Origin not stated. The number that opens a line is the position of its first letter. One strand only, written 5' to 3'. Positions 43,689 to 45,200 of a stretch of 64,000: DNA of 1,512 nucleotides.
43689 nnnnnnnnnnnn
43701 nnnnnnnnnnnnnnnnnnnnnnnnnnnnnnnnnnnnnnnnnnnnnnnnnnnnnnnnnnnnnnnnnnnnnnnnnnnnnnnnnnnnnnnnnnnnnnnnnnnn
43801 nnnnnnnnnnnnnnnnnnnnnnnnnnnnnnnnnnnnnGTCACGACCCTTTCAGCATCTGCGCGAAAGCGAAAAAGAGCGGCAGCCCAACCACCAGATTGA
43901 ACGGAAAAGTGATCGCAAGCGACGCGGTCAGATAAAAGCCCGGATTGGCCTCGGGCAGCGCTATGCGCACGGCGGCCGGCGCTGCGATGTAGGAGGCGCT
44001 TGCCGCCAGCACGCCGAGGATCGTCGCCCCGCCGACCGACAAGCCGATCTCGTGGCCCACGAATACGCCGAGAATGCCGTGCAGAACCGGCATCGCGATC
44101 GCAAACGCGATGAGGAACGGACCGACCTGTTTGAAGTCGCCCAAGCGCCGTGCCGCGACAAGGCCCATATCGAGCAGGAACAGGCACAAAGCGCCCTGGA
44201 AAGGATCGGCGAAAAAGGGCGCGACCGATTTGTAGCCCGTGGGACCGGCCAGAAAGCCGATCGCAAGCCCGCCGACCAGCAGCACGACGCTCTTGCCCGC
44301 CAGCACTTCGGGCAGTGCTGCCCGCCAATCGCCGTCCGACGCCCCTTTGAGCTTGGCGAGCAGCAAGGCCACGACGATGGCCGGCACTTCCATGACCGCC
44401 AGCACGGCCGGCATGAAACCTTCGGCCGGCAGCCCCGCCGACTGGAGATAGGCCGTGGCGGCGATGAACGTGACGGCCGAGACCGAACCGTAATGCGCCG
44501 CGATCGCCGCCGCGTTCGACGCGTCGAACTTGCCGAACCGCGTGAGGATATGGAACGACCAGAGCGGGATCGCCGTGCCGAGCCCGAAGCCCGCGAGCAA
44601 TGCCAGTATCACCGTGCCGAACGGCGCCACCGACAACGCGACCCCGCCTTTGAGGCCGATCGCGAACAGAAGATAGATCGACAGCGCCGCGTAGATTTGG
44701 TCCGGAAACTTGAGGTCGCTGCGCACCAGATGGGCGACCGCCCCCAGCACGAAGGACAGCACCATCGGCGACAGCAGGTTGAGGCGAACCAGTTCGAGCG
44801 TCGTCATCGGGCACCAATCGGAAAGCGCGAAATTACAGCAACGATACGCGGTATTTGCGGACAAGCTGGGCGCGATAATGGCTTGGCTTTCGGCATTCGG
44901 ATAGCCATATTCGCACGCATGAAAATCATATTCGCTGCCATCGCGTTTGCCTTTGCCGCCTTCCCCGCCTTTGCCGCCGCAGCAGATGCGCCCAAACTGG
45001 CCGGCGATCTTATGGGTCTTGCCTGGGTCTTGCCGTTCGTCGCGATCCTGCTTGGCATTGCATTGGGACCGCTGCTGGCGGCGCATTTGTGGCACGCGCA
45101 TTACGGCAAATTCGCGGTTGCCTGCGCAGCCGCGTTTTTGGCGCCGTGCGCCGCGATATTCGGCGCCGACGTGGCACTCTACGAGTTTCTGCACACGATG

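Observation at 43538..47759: sbtA-sbtB inorganic-carbon uptake pair beside two tandem-duplicated NhaD-like permeases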

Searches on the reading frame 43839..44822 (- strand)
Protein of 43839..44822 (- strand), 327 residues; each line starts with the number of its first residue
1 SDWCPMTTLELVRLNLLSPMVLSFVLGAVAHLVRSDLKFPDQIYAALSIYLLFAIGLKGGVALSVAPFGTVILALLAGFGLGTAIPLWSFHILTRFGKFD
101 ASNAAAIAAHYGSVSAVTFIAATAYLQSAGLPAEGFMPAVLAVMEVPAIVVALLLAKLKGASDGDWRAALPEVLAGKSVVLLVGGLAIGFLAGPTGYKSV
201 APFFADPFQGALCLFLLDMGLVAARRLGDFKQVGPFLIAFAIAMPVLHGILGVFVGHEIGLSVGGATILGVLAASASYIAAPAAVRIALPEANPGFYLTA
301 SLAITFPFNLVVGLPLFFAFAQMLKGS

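Call 4: search_protein_families(library=ncbifam, proteins=[window:43839-44822:-], max_evalue=0.01)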
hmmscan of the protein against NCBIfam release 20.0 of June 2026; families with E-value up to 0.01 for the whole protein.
window:43839-44822:- (327 aa): 0 families

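Call 5: search_protein_families(library=pfam, proteins=[window:43839-44822:-], max_evalue=0.01)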
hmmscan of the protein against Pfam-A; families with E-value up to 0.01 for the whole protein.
window:43839-44822:- (327 aa): 1 family
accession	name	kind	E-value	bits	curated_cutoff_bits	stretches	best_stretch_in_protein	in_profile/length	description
PF05982.17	Sbt_1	-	2.1e-119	398.9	27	1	19-322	1-308/308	Na+-dependent bicarbonate transporter superfamily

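Call 19: find_homologous_proteins(query=window:43842-44807:-, max_evalue=0.00001)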
Query window:43842-44807:- (322 aa): 8000 proteins with E <= 0.00001 among 8000 candidates; the best 120 are listed.
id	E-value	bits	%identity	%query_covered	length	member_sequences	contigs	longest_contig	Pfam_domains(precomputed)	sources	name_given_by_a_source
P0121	1.4e-185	634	96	100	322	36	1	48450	PF05982.18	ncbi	ncbi:MAG: sodium-dependent bicarbonate transport family permease [Rhodospirillales bacterium]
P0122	1.4e-177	608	92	100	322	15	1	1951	PF05982.18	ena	-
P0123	3.2e-176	603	91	100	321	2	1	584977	PF05982.18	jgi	-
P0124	9.4e-152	523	80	99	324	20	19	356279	PF05982.18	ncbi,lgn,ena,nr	ncbi:MAG: sodium-dependent bicarbonate transport family permease [Tagaea sp.]|nr:sodium-dependent bi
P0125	3.8e-143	495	75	99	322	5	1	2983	PF05982.18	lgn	-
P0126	7.1e-143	494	75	100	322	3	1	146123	PF05982.18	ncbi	-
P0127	1.0e-142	493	75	99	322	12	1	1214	PF05982.18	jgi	jgi:hypothetical protein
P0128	6.4e-141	487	74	100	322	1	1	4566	PF05982.18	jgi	jgi:uncharacterized protein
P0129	7.8e-141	487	76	100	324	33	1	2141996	PF05982.18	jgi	jgi:hypothetical protein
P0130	1.9e-140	486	73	100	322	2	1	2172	PF05982.18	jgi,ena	-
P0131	3.2e-138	478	75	99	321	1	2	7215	PF05982.18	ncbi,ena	-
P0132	3.0e-137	475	73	100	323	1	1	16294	PF05982.18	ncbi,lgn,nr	ncbi:MAG: sodium-dependent bicarbonate transport family permease [Rhodospirillales bacterium]|nr:sod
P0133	9.0e-136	470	84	87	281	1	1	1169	PF05982.18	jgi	jgi:hypothetical protein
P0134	7.9e-135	467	75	99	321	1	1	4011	PF05982.18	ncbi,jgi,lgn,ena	jgi:hypothetical protein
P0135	7.9e-134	464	73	99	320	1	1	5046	PF05982.18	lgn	-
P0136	3.2e-129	449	72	99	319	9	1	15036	PF05982.18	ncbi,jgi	jgi:hypothetical protein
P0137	5.8e-129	448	69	100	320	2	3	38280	PF05982.18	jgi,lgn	-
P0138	3.7e-126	439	69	99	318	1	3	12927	PF05982.18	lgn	-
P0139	4.4e-126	439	70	100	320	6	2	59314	PF05982.18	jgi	jgi:uncharacterized protein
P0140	3.9e-125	435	69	99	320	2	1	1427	PF05982.18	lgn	-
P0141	9.3e-125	434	69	100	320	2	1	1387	PF05982.18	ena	-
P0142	9.6e-125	434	69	98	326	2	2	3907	PF05982.18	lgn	-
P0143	7.5e-124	431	66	99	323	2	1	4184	PF05982.18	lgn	-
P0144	9.1e-124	431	70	99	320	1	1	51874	PF05982.18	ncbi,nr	ncbi:MAG: sodium-dependent bicarbonate transport family permease [Alphaproteobacteria bacterium]|nr:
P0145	1.4e-123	430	66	99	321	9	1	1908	PF05982.18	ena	-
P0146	3.3e-123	429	67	99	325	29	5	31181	PF05982.18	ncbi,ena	-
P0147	5.8e-123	428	67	100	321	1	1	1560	PF05982.18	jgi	jgi:hypothetical protein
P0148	9.6e-123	428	67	100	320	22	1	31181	PF05982.18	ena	-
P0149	1.1e-122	427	69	100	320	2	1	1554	PF05982.18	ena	-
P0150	8.3e-122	425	67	99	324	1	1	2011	PF05982.18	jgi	jgi:hypothetical protein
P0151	1.1e-121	424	68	100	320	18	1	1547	PF05982.18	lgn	-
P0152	2.1e-121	423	66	100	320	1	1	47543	PF05982.18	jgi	jgi:hypothetical protein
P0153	2.4e-121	423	65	99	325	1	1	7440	PF05982.18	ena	-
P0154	5.5e-121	422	67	100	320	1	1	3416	PF05982.18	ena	-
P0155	9.3e-121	421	68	100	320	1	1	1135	PF05982.18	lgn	-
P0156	9.6e-121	421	67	98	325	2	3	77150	PF05982.18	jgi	jgi:hypothetical protein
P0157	1.1e-120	421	64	100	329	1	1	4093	PF05982.18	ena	-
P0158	1.5e-120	420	65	99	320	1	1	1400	PF05982.18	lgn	-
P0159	1.7e-120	420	67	96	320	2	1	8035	PF05982.18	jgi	jgi:hypothetical protein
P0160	2.4e-120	420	65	100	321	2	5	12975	PF05982.18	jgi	jgi:uncharacterized protein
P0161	2.8e-120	420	63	100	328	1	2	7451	PF05982.18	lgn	-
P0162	2.8e-120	420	66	100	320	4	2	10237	PF05982.18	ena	-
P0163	7.4e-120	418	65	100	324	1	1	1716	PF05982.18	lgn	-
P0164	7.8e-120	418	65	100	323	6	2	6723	PF05982.18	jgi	jgi:uncharacterized protein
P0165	1.2e-119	417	65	99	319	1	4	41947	PF05982.18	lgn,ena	-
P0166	2.4e-119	416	65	100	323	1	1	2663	PF05982.18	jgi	jgi:uncharacterized protein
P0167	2.4e-119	416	63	100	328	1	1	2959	PF05982.18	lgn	-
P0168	3.0e-119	416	63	99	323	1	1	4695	PF05982.18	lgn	-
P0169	3.6e-119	416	65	98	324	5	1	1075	PF05982.18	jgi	jgi:uncharacterized protein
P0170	4.2e-119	416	63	100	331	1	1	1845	PF05982.18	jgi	jgi:uncharacterized protein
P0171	5.9e-119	415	62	100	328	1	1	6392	PF05982.18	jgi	jgi:hypothetical protein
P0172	6.5e-119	415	66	100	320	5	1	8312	PF05982.18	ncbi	-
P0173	8.8e-119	415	65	100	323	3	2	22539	PF05982.18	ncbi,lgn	-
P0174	1.2e-118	414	63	99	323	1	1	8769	PF05982.18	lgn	-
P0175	1.5e-118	414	64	99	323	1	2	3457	PF05982.18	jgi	jgi:uncharacterized protein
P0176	1.7e-118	414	64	100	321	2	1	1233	PF05982.18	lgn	-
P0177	2.6e-118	413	64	99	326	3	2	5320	PF05982.18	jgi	jgi:uncharacterized protein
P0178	6.7e-118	412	64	99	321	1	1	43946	PF05982.18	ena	-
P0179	1.0e-117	411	66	100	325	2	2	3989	PF05982.18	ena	-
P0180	1.2e-117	411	64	100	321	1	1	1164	PF05982.18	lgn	-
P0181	1.5e-117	411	65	100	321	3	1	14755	PF05982.18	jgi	jgi:uncharacterized protein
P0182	1.6e-117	410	64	98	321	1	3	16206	PF05982.18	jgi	jgi:uncharacterized protein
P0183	1.7e-117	410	65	99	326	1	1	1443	PF05982.18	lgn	-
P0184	1.8e-117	410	63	100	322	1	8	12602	PF05982.18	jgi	jgi:uncharacterized protein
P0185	1.8e-117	410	65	98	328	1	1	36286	PF05982.18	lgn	-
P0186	1.8e-117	410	63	100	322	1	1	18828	PF05982.18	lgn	-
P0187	1.8e-117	410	66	100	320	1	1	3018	PF05982.18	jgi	-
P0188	2.3e-117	410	64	100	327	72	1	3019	PF05982.18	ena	-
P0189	2.4e-117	410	64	99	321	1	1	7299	PF05982.18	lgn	-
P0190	2.8e-117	410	65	100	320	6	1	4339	PF05982.18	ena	-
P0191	2.8e-117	410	65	100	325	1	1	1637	PF05982.18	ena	-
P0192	3.1e-117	410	63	100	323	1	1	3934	PF05982.18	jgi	-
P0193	3.8e-117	409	65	100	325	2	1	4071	PF05982.18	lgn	-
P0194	3.9e-117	409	65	100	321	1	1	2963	PF05982.18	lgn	-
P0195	4.0e-117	409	64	99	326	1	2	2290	PF05982.18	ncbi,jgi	jgi:hypothetical protein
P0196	4.1e-117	409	63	99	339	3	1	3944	PF05982.18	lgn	-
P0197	5.0e-117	409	66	99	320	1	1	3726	PF05982.18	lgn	-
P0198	8.5e-117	408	62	100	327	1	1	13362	PF05982.18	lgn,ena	-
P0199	1.3e-116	407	64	98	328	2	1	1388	PF05982.18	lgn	-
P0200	1.7e-116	407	64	100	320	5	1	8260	PF05982.18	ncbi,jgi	jgi:hypothetical protein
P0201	1.9e-116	407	63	99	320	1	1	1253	PF05982.18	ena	-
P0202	1.9e-116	407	65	98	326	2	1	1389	PF05982.18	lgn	-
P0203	2.0e-116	407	63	99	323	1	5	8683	PF05982.18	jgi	jgi:uncharacterized protein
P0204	2.3e-116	407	64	99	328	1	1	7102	PF05982.18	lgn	-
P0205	3.3e-116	406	64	100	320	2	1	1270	PF05982.18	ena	-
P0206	5.3e-116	405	65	100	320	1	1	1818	PF05982.18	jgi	-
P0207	5.8e-116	405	63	99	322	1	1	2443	PF05982.18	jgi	jgi:uncharacterized protein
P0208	5.9e-116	405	63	100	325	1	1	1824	PF05982.18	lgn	-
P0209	6.7e-116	405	64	100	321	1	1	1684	PF05982.18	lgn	-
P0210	7.1e-116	405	64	99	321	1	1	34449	PF05982.18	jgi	jgi:hypothetical protein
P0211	8.5e-116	405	65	99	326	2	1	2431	PF05982.18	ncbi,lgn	ncbi:MAG TPA: sodium-dependent bicarbonate transport family permease [Longimicrobium sp.]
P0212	8.7e-116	405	61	98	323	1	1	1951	PF05982.18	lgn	-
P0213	1.2e-115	404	61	100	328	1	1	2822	PF05982.18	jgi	jgi:hypothetical protein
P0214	1.3e-115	404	64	100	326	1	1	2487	PF05982.18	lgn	-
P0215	1.4e-115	404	65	99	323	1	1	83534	PF05982.18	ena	-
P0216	1.5e-115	404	62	99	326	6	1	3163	PF05982.18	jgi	jgi:hypothetical protein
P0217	1.7e-115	404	63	100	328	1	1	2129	PF05982.18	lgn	-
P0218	1.8e-115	404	62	100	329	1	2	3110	PF05982.18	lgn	-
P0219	1.8e-115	404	64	99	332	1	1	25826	PF05982.18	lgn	-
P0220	1.9e-115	404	63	98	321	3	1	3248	PF05982.18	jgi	jgi:uncharacterized protein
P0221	2.4e-115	403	64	99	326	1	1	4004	PF05982.18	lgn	-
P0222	3.0e-115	403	62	95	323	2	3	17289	PF05982.18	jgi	jgi:uncharacterized protein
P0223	3.3e-115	403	64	96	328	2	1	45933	PF05982.18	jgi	jgi:hypothetical protein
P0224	3.5e-115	403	62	99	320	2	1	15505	PF05982.18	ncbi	-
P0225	3.9e-115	403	61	100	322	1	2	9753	PF05982.18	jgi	jgi:uncharacterized protein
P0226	4.0e-115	403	63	100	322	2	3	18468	PF05982.18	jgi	jgi:uncharacterized protein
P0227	4.0e-115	403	63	99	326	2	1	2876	PF05982.18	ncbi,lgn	-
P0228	4.8e-115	402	62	100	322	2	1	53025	PF05982.18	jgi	-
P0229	4.9e-115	402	63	100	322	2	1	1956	PF05982.18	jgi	-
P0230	5.1e-115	402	63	100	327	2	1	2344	PF05982.18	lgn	-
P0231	5.4e-115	402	63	99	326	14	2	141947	PF05982.18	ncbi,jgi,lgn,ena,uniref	ncbi:MAG TPA: sodium-dependent bicarbonate transport family permease [Longimicrobium sp.]|jgi:hypoth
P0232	5.6e-115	402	63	99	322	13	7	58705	PF05982.18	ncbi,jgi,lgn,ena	ncbi:MAG: sodium-dependent bicarbonate transport family permease [Rhodospirillales bacterium]|jgi:hy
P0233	5.9e-115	402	67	98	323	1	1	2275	PF05982.18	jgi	jgi:hypothetical protein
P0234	6.2e-115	402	64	100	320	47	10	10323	PF05982.18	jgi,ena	jgi:hypothetical protein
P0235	6.5e-115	402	64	99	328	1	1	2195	PF05982.18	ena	-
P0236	6.8e-115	402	66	97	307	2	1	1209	PF05982.18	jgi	jgi:hypothetical protein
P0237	8.9e-115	401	63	99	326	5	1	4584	PF05982.18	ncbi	-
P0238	9.1e-115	401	64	100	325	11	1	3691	PF05982.18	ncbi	-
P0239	9.8e-115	401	59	100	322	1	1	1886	PF05982.18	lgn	-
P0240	1.2e-114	401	61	100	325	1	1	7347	PF05982.18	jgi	jgi:uncharacterized protein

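Call 22: find_related_loci(query=A1, collection=genome_contigs, flank=10000)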
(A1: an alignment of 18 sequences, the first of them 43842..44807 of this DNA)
Query A1 (322 aa) in genome_contigs; peptide patterns used: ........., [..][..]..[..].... (x = any residue, [..] = any of these).
600 stretches matched a pattern (row limit reached: there are more); 575 encode a relative of the query (tblastn E <= 1e-3); the best 80 are kept; 80 distinct loci.
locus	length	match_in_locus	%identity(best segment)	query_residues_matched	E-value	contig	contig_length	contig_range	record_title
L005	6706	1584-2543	68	1-321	1e-129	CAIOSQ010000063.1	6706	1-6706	MAG: uncultured Rhodospirillales bacterium isolate Loclat_bin-04156 genome assembly, contig: bin-04156:063/468, whole ge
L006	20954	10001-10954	70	1-319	8e-128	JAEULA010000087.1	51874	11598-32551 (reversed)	MAG: Alphaproteobacteria bacterium isolate new MAG-109 k141_2693700, whole genome shotgun sequence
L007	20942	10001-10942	67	4-317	5e-127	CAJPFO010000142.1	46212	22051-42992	Myxococcaceae bacterium genome assembly, contig: CONTIG_142, whole genome shotgun sequence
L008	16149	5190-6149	63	1-322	3e-123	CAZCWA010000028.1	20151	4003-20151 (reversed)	MAG TPA_asm: uncultured Myxococcaceae bacterium isolate SRP220891_co3_132 genome assembly, contig: NODE_3378_length_2015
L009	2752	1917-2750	76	1-277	7e-129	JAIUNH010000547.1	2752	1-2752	MAG: Proteobacteria bacterium isolate ALPHA1 spades-bin.77~NODE_26584_length_2752_cov_0.706286, whole genome shotgun seq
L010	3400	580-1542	64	1-320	4e-124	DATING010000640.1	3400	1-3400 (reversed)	MAG TPA_asm: Longimicrobium sp. isolate SMAG_U15790 k141_4293905, whole genome shotgun sequence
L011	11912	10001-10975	64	1-321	4e-120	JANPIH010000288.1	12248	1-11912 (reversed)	MAG: Rhodospirillales bacterium isolate VAR_61_metabat_98 VAR_61_k141_1495475, whole genome shotgun sequence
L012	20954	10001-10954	61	2-319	1e-119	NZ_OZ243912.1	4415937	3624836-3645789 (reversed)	MAG: Rubrivirga sp. isolate ea9bf608-3c81-4348-88b3-bda7443e7dba chromosome 1, complete sequence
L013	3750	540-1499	65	1-321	6e-122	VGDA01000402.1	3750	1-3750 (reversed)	MAG: Alphaproteobacteria bacterium isolate K_DeepCast_35m_m2_271 K_DeepCast_35m_m2_271_Ga0194129_10039789, whole genome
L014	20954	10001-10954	61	3-321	2e-119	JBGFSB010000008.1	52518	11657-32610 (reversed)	MAG: Deinococcota bacterium isolate BA1A30.2019.Bin.34 NODE_357_length_52518_cov_25.185182, whole genome shotgun sequenc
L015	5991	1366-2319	61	3-321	8e-119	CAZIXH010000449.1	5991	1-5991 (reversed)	MAG TPA_asm: uncultured bacterium isolate binchicken_co23_221 genome assembly, contig: k141_1203491, whole genome shotgu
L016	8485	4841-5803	60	1-321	2e-118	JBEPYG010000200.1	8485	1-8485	MAG: Roseiflexus sp. isolate 03V1_S199.concoct.031 NODE_5094_length_8485_cov_1.661043, whole genome shotgun sequence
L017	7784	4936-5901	61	1-321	4e-118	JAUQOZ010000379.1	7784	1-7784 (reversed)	MAG: Chloroflexota bacterium isolate DRC.bins.10.201705 NODE_8815_length_7784_cov_5.01215, whole genome shotgun sequence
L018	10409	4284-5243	62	2-321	3e-118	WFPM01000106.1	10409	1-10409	MAG: Rhodothermus sp. isolate S012_61 k151_24647, whole genome shotgun sequence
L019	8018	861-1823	61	1-320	1e-117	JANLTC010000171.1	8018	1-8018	MAG: Deltaproteobacteria bacterium isolate OTE_25_metabat_248 OTE_25_k141_1328645, whole genome shotgun sequence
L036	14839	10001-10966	60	1-321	1e-111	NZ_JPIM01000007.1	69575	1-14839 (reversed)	Chloroflexus sp. MS-G contig00007, whole genome shotgun sequence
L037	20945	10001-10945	57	10-319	9e-111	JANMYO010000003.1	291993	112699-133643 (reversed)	MAG: Bacteroidia bacterium isolate OTE_8_metabat_291 OTE_8_k141_2356114, whole genome shotgun sequence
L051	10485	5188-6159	57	1-319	1e-107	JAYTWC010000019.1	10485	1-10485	MAG: Verrucomicrobiota bacterium isolate GFS_5757 GFS_5757_18, whole genome shotgun sequence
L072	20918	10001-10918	59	13-321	3e-105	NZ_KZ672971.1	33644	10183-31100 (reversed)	Thermus tenuipuniceus strain YIM 76954 Scaffold30, whole genome shotgun sequence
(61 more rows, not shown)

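Call 26: search_solved_structures(query=A1, max_evalue=0.01, show_alignments=1)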
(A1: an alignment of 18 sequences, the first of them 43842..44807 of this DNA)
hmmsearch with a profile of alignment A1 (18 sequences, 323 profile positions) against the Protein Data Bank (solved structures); distinct sequences matched with E-value up to 0.01: 1.
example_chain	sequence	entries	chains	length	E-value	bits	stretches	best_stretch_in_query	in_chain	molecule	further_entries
7cye_A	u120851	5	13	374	1.7e-45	158.9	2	160-319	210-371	Slr1512 protein | Sodium-dependent bicarbonate transporter SbtA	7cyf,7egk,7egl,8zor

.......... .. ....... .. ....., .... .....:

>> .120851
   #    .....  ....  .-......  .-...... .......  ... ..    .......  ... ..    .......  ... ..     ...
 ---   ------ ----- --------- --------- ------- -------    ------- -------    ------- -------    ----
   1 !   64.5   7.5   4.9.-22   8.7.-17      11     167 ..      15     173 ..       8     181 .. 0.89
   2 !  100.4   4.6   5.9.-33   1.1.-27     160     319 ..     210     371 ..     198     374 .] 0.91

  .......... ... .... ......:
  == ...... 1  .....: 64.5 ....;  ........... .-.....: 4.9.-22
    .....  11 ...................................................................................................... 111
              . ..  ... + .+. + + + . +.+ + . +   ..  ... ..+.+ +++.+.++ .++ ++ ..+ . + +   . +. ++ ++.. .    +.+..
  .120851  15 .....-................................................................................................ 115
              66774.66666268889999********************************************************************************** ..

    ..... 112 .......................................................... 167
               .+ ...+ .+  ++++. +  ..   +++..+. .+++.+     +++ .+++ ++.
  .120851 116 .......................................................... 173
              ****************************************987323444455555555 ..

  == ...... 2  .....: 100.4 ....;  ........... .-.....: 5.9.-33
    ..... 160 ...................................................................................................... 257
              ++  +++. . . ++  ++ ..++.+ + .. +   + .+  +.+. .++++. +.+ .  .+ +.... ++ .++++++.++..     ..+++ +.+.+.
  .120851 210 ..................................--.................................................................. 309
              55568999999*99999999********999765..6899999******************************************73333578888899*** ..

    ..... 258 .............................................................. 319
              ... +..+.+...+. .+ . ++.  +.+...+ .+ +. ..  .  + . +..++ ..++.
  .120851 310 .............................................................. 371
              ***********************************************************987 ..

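Call 58: search_protein_families(library=pfam, proteins=[L036:4431-5354:+, L037:9243-9974:+, L072:8287-9390:-, L051:4635-5186:+, L014:7821-9320:+], max_evalue=0.00001)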
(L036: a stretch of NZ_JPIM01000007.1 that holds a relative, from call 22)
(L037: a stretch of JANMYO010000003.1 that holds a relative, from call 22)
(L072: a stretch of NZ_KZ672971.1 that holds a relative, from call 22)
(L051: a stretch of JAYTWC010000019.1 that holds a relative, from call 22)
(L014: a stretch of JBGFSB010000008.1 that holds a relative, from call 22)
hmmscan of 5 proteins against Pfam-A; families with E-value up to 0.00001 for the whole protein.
L036:4431-5354:+ (307 aa): 2 families
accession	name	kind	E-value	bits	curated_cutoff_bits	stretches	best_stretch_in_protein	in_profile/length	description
PF00126.33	HTH_1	-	1.9e-22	79.4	26.6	1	9-67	2-60/60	Bacterial regulatory helix-turn-helix protein, lysR family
PF03466.25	LysR_substrate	-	2.8e-20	73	28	1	92-287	2-198/209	LysR substrate binding domain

L037:9243-9974:+ (243 aa): 1 family
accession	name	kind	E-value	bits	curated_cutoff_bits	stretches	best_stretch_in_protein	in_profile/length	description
PF00484.24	Pro_CA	-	4.1e-39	134.8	25.7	1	94-239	1-156/156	Carbonic anhydrase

L072:8287-9390:- (367 aa): 3 families
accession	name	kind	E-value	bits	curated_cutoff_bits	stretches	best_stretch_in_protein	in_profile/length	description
PF02222.28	ATP-grasp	-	1.6e-60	204.3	27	1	104-280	2-179/179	ATP-grasp domain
PF22660.2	RS_preATP-grasp-like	-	2e-33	115.1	27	1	2-96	3-98/98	Ribonucleotide synthetase preATP-grasp domain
PF17769.7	PurK_C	-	2.4e-18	66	22.6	1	301-352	1-55/56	Phosphoribosylaminoimidazole carboxylase C-terminal domain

L051:4635-5186:+ (183 aa): 1 family
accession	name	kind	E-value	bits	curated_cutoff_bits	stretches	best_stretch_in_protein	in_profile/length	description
PF00731.26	AIRC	-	3e-67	225.2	30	1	18-164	1-147/148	AIR carboxylase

L014:7821-9320:+ (499 aa): 2 families
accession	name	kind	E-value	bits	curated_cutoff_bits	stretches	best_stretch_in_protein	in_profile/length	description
PF00180.25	Iso_dh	-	7.1e-91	305.5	27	1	24-354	2-348/348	Isocitrate/isopropylmalate dehydrogenase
PF18324.6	Isocitrate_DH_C_bact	-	1.6e-43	147.7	25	1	391-499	1-110/110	Bacterial isocitrate dehydrogenase, C-terminal domain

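Call 60: search_protein_families(library=ncbifam, proteins=[window:43842-44807:-], max_evalue=10)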
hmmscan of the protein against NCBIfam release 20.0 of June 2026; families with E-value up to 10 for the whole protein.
window:43842-44807:- (322 aa): 1 family
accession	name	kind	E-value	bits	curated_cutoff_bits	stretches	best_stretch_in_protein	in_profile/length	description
NF001245.0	PRK00218.1-1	equivalog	0.13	12.1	399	1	245-272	51-78/213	high frequency lysogenization protein HflD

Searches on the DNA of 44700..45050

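Call 77: search_rna_families(source=window, start=44700, end=45050, threshold=evalue, max_evalue=10)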
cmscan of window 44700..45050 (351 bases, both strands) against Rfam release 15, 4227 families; matches with E-value up to 10: 0.
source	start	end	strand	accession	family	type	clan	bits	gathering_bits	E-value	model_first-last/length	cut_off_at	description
